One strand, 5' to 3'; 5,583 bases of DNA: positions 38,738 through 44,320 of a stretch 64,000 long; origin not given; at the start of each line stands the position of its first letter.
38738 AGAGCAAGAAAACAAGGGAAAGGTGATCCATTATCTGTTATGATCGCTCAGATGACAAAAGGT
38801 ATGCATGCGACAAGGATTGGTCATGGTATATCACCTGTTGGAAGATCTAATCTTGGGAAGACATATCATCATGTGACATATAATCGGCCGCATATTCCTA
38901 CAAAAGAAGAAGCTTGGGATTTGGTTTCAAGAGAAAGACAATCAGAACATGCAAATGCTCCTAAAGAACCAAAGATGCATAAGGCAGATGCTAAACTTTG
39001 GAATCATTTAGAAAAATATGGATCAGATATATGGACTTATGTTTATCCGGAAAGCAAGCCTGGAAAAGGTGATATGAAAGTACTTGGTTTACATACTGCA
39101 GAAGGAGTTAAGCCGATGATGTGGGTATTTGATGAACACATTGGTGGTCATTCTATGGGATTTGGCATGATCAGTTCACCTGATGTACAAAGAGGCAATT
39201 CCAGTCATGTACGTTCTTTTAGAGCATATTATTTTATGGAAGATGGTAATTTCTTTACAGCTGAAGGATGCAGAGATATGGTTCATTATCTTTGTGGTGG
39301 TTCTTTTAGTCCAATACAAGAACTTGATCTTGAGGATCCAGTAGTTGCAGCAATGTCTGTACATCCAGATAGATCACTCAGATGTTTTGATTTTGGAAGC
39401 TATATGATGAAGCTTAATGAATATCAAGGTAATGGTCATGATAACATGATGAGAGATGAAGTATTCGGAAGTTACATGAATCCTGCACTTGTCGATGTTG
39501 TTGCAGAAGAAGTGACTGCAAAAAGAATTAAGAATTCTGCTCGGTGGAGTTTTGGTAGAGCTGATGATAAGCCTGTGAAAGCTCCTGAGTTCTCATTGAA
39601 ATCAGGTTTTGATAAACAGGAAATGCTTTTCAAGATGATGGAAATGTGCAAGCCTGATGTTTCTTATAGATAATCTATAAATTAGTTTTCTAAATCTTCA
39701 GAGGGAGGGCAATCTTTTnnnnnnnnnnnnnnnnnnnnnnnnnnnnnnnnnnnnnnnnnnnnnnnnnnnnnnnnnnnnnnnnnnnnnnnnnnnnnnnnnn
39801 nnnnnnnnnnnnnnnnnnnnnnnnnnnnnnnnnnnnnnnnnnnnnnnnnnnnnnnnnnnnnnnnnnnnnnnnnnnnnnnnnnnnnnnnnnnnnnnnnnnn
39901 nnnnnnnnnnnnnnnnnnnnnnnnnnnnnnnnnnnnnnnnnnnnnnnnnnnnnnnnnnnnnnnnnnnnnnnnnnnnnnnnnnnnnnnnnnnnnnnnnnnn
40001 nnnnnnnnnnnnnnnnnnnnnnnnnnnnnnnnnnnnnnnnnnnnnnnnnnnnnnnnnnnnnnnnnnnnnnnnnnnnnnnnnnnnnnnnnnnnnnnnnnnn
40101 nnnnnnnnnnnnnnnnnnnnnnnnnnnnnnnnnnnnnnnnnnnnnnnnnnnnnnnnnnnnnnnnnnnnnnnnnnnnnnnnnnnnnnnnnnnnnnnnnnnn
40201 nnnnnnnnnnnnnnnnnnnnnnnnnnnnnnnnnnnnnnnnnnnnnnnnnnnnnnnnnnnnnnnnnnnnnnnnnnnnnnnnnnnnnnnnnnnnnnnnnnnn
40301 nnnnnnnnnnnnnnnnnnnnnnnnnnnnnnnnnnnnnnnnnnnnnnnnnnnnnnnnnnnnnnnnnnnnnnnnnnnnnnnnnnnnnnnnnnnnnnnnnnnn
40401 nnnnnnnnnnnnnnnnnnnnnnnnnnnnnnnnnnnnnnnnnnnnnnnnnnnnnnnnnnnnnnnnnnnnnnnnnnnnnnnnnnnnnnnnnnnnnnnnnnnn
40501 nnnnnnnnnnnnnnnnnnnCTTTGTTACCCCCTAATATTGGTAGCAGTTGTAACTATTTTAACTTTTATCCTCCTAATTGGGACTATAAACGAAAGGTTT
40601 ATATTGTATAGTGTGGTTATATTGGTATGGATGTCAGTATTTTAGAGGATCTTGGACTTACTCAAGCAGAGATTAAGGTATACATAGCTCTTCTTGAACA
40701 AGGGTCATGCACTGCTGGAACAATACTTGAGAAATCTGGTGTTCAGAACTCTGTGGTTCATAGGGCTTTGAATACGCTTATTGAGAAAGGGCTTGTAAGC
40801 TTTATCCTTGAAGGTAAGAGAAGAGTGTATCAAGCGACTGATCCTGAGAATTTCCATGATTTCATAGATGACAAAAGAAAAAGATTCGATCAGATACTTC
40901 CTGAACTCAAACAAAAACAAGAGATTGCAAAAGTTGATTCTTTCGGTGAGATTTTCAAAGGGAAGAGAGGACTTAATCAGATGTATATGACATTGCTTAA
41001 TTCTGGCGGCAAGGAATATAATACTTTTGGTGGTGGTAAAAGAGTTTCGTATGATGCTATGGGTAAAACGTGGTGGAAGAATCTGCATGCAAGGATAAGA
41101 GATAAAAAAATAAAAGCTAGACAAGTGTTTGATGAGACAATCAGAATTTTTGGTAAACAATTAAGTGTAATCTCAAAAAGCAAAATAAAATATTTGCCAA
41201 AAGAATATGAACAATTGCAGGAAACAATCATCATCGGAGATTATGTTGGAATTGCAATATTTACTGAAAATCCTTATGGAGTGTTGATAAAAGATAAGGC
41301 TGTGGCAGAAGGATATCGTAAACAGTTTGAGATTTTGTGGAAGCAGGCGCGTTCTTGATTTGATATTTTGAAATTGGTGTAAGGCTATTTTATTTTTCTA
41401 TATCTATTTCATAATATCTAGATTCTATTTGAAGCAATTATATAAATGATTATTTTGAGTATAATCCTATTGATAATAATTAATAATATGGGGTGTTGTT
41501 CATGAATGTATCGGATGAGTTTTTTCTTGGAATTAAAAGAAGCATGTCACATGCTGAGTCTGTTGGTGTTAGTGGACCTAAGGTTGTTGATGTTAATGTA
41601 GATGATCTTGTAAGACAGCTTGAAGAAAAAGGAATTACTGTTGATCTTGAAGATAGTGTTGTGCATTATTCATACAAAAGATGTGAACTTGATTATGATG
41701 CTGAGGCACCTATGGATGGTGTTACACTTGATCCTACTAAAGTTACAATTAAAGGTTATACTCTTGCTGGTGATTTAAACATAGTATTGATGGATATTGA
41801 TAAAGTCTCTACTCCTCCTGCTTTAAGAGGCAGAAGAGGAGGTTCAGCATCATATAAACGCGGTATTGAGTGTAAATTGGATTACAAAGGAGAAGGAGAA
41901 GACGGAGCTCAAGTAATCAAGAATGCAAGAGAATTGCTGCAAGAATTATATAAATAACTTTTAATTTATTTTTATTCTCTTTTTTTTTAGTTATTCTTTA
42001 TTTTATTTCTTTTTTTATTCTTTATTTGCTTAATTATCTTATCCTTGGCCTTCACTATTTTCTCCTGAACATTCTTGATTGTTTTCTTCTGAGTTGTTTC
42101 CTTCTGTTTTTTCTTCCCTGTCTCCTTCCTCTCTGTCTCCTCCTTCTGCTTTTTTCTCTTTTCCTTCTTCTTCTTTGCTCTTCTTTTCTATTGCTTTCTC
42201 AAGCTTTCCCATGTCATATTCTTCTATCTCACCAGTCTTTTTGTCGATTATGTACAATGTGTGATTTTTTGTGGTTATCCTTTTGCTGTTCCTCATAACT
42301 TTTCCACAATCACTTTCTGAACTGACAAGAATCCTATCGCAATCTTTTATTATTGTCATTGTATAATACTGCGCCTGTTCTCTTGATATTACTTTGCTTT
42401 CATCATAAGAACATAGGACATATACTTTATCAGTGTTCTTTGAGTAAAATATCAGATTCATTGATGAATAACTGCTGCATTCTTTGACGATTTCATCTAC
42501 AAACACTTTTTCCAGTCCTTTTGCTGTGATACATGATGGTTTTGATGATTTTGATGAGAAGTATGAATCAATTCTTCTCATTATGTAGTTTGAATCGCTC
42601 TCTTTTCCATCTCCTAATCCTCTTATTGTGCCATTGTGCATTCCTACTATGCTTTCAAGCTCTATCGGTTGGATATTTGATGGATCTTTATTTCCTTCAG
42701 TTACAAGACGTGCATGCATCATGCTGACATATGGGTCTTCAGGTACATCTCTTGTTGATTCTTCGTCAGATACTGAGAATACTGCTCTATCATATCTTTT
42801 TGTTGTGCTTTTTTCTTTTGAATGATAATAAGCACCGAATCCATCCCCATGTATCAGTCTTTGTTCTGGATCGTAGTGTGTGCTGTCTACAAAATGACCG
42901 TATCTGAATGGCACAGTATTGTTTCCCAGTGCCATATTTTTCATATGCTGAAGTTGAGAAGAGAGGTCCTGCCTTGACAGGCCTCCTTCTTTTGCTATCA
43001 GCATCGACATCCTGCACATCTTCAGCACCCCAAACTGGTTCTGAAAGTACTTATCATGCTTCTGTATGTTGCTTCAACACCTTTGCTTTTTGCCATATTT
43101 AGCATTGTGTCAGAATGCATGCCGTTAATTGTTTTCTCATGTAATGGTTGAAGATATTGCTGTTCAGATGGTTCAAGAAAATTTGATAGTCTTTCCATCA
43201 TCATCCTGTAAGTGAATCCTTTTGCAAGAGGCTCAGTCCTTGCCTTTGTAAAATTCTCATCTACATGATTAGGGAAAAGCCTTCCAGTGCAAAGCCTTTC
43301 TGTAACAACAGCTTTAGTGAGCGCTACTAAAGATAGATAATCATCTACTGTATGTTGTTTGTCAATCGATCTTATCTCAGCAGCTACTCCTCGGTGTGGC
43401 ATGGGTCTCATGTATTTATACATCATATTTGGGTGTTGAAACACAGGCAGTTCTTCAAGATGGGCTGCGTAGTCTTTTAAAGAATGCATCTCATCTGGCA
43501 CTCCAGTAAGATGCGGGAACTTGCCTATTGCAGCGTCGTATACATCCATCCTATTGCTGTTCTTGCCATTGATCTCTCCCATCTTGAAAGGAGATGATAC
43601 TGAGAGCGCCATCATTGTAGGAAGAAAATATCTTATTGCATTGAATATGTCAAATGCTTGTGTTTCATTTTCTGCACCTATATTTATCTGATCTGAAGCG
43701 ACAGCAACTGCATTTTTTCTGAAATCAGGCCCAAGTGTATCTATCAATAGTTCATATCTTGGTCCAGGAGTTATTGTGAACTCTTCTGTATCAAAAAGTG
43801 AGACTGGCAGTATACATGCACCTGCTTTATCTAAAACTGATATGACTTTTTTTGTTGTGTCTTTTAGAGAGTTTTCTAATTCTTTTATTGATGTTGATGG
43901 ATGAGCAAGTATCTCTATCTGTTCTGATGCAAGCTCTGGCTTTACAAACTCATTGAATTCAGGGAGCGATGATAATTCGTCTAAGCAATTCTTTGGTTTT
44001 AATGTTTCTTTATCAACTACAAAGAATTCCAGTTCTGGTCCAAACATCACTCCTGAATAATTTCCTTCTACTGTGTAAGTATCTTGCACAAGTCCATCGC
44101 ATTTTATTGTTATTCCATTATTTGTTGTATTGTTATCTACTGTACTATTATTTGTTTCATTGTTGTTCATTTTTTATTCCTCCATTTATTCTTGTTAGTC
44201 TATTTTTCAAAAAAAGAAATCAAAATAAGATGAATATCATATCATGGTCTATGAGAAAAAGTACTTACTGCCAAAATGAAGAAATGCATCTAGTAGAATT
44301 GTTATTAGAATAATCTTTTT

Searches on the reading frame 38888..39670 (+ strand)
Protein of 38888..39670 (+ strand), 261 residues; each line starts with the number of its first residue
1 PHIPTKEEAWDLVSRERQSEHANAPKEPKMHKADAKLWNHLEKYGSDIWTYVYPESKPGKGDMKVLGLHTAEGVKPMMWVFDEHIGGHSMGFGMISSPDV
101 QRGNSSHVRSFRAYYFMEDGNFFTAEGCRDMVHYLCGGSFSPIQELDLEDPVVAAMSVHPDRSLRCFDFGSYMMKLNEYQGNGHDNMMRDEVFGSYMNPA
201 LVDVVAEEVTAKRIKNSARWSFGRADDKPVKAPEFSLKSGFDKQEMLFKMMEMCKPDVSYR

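Call 37: find_homologous_proteins(query=A3, max_evalue=0.01)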
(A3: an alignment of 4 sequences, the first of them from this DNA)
Query A3 (4 sequences) (261 aa, profile of the alignment): 1 proteins with E <= 0.01 among 1659 candidates.
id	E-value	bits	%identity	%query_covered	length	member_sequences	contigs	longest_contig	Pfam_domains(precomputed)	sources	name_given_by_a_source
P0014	7.9e-116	404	39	100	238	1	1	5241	-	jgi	jgi:hypothetical protein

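Call 39: find_related_loci(query=A3, collection=metagenome_contigs, flank=8000)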
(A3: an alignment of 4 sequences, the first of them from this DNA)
Query A3 (261 aa) in metagenome_contigs; peptide patterns used: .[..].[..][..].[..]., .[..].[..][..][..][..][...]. (x = any residue, [..] = any of these).
143 stretches matched a pattern, but none encodes a relative of the query by tblastn (E <= 1e-3).

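Call 40: find_related_loci(query=A3, collection=viral_contigs, flank=8000)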
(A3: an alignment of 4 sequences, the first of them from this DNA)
Query A3 (261 aa) in viral_contigs; peptide patterns used: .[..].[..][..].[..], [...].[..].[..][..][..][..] (x = any residue, [..] = any of these).
124 stretches matched a pattern, but none encodes a relative of the query by tblastn (E <= 1e-3).

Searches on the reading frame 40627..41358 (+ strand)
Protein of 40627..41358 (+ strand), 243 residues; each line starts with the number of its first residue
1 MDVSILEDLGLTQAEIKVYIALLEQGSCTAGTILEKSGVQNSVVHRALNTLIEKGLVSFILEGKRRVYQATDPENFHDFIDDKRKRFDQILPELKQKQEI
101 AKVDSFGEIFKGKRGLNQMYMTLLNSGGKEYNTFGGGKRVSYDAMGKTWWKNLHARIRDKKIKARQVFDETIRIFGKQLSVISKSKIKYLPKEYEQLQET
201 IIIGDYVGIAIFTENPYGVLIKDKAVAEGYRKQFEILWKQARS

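Call 4: search_protein_families(library=pfam, proteins=[window:40627-41358:+], max_evalue=0.1)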
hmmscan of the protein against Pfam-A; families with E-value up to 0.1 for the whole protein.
window:40627-41358:+ (243 aa): 16 families
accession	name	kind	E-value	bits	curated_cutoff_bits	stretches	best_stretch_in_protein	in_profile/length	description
PF01978.25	TrmB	-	2e-17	63.2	25.6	1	6-74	1-68/68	Sugar-specific transcriptional regulator TrmB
PF12802.13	MarR_2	-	3.1e-05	24.5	27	1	10-59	2-52/61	MarR family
PF03965.22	Penicillinase_R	-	3.2e-05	24.7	22.6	1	11-72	1-66/115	Penicillinase repressor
PF01047.28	MarR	-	7.8e-05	22.9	24.6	1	11-58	1-48/59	MarR family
PF09339.16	HTH_IclR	-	0.00021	21.4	22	1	24-58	14-49/52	IclR helix-turn-helix domain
PF16454.10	PI3K_P85_iSH2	-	0.00025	21.1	31.5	1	150-200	40-89/161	Phosphatidylinositol 3-kinase regulatory subunit P85 inter-SH2 domain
PF13412.12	HTH_24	-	0.00046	20.1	21.9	1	14-57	4-47/48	Winged helix-turn-helix DNA-binding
PF08221.17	HTH_9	-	0.00098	19.6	23.4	1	17-61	17-61/62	RNA polymerase III subunit RPC82 helix-turn-helix domain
PF08282.18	Hydrolase_3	-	0.011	15.9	20.9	1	24-131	61-169/255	haloacid dehalogenase-like hydrolase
PF08100.18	Dimerisation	-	0.015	15.6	25.6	1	16-72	28-85/93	O-methyltransferase dimerisation domain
PF03297.21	Ribosomal_S25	-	0.043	14.5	28.8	0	29-65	58-94/101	S25 ribosomal protein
PF02002.24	TFIIE_alpha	-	0.051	13.9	22.9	0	16-60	16-60/105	TFIIE alpha subunit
PF00392.27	GntR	-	0.061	13.4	27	0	25-58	15-55/64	Bacterial regulatory proteins, gntR family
PF25213.1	HVO_A0261_N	-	0.077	13.3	35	0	21-71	18-64/86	HVO_A0261 N-terminal domain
PF13730.12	HTH_36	-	0.081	13.2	25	0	11-57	3-55/55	Helix-turn-helix domain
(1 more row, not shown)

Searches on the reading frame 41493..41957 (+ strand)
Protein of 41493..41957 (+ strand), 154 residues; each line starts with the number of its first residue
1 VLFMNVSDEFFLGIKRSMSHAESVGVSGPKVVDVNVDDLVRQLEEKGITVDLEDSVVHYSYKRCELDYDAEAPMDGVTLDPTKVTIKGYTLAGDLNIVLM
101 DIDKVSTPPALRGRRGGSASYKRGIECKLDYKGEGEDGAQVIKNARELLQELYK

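Call 4: search_protein_families(library=pfam, proteins=[window:41493-41957:+], max_evalue=0.1)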
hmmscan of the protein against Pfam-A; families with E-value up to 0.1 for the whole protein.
window:41493-41957:+ (154 aa): 1 family
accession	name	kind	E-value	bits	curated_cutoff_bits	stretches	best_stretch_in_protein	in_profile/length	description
PF10431.15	ClpB_D2-small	-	0.04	14.4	21.9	1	30-63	8-41/81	C-terminal, D2-small domain, of ClpB protein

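Call 5: search_protein_families(library=phrogs, proteins=[window:41493-41957:+], max_evalue=0.1)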
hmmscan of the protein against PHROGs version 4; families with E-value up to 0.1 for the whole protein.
window:41493-41957:+ (154 aa): 0 families

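Call 6: search_protein_families(library=ncbifam, proteins=[window:41493-41957:+], max_evalue=0.1)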
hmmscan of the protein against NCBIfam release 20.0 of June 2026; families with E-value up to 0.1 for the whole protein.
window:41493-41957:+ (154 aa): 0 families

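Call 7: search_protein_families(library=padloc, proteins=[window:41493-41957:+], max_evalue=0.1)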
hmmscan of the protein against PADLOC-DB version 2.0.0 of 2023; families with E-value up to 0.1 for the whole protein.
window:41493-41957:+ (154 aa): 0 families

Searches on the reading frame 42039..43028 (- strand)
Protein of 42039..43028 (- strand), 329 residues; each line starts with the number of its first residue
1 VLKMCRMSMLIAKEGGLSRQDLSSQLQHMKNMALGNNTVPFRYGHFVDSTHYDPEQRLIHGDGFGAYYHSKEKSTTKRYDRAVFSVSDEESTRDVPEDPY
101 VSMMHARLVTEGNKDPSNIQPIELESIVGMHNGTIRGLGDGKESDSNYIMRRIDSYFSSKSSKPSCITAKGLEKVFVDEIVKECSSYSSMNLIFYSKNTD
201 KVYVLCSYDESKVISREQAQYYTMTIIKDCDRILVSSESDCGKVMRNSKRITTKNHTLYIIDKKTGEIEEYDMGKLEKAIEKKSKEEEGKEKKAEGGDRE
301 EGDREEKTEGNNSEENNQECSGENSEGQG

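Call 4: search_protein_families(library=pfam, proteins=[window:42039-43028:-], max_evalue=0.1)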
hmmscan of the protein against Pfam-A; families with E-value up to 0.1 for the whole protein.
window:42039-43028:- (329 aa): 3 families
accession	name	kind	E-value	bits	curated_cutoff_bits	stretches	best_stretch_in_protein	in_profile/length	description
PF04719.20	TAFII28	-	0.01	16.2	27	1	149-184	27-62/86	hTAFII28-like protein conserved region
PF03477.21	ATP-cone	-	0.064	14.2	25.8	0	261-293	3-34/88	ATP cone domain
PF01420.25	Methylase_S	-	0.064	13.9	22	1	202-286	33-115/168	Type I restriction modification DNA specificity domain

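Call 5: search_protein_families(library=phrogs, proteins=[window:42039-43028:-], max_evalue=0.1)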
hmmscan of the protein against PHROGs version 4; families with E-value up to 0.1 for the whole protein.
window:42039-43028:- (329 aa): 4 families
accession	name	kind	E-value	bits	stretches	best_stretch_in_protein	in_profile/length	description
phrog_18128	-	other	7e-05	22.9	1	101-143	75-117/437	aminotransferase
phrog_14519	-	moron, auxiliary metabolic gene and host takeover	0.00013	22.3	1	55-137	30-112/295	glutamine amidotransferase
phrog_4736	-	other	0.001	19.5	1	75-153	49-133/498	L-glutamine-D-fructose-6-phosphate aminotransferase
phrog_26097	-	unknown function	0.047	14.9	1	196-272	32-108/118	-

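Call 6: search_protein_families(library=ncbifam, proteins=[window:42039-43028:-], max_evalue=0.1)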
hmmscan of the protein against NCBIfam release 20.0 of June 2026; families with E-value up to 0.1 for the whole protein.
window:42039-43028:- (329 aa): 1 family
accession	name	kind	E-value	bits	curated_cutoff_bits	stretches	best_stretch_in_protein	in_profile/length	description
TIGR03442.1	TIGR03442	equivalog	0.00014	21.3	218.65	1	57-138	38-122/251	ergothioneine biosynthesis protein EgtC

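Call 7: search_protein_families(library=padloc, proteins=[window:42039-43028:-], max_evalue=0.1)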
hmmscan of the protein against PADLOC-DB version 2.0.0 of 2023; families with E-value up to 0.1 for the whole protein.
window:42039-43028:- (329 aa): 1 family
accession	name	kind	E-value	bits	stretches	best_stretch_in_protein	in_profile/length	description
PDLC02816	DpdC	-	0.0056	14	1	154-247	98-191/313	DpdC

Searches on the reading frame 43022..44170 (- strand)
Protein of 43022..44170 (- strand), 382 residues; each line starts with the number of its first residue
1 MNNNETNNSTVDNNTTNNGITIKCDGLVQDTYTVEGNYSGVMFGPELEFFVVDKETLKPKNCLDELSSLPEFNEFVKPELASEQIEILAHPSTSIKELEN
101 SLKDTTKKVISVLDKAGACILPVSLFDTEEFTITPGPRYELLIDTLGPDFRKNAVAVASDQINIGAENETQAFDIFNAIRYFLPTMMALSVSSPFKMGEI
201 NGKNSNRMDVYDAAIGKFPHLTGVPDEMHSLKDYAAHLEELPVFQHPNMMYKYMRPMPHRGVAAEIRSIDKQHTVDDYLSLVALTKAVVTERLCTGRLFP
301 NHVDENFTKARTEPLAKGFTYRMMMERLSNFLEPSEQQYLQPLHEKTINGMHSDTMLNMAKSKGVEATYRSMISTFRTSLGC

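Call 50: search_protein_families(library=pfam, proteins=[window:43022-44170:-], max_evalue=0.0001)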
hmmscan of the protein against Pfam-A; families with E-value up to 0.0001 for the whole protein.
window:43022-44170:- (382 aa): 1 family
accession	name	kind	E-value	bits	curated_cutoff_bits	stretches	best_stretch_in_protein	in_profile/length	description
PF04107.18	GCS2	-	1.2e-19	71.3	21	1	44-299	2-269/291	Glutamate-cysteine ligase family 2(GCS2)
